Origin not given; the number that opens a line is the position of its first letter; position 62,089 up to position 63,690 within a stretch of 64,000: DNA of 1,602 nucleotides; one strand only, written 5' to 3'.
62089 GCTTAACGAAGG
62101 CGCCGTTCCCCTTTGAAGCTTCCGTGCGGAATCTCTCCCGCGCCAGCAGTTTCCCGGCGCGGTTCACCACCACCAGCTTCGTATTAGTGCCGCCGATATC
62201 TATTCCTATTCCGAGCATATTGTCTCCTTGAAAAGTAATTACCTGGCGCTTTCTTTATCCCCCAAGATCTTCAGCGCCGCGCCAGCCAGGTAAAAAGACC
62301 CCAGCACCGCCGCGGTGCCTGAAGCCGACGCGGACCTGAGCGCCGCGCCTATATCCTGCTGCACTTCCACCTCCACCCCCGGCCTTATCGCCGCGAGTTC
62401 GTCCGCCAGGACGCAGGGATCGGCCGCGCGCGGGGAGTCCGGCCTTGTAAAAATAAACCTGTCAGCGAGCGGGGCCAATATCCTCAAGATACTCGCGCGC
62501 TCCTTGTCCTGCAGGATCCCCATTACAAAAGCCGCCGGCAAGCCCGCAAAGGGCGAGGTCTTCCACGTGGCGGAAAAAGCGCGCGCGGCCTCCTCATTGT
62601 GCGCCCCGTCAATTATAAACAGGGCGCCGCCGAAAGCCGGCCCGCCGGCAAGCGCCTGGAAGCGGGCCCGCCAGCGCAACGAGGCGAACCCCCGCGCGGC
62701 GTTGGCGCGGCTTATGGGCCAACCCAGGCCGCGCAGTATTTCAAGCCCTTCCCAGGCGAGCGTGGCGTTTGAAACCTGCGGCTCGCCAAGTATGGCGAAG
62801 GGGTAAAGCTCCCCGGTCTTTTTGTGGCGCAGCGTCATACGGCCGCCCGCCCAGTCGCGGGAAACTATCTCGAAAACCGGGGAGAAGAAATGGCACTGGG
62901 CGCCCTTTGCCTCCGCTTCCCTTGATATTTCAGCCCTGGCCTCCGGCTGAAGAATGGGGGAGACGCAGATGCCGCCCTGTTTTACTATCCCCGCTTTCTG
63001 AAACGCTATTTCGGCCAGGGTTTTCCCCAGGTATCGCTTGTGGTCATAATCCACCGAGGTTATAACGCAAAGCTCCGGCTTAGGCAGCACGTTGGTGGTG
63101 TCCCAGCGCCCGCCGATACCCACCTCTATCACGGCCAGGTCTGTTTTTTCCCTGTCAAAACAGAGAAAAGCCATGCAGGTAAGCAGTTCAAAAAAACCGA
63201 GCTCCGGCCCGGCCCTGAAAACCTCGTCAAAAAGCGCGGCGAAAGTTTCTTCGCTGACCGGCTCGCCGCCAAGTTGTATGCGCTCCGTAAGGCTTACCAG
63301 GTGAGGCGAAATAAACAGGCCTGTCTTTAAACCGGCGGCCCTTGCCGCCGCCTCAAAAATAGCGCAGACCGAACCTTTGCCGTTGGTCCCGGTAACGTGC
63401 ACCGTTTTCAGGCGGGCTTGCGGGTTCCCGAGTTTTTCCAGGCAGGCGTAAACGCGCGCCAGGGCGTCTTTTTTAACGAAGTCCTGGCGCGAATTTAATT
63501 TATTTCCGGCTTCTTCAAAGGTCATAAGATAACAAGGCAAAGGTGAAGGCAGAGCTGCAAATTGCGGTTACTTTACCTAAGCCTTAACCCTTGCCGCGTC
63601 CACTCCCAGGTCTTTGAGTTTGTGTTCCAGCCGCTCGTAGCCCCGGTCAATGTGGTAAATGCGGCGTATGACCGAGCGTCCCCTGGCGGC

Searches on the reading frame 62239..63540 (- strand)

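Call 75: search_protein_families(library=pfam, proteins=[window:62239-63540:-], max_evalue=0.01)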
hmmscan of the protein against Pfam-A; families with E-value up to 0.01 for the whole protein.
window:62239-63540:- (433 aa): 2 families
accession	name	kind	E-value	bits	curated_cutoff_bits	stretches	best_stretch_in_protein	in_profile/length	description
PF02875.26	Mur_ligase_C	-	1.4e-11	45.7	28.4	1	293-404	2-111/127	Mur ligase, glutamate ligase domain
PF08245.18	Mur_ligase_M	-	1.8e-07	31.8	24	1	49-262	1-196/200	Mur ligase middle domain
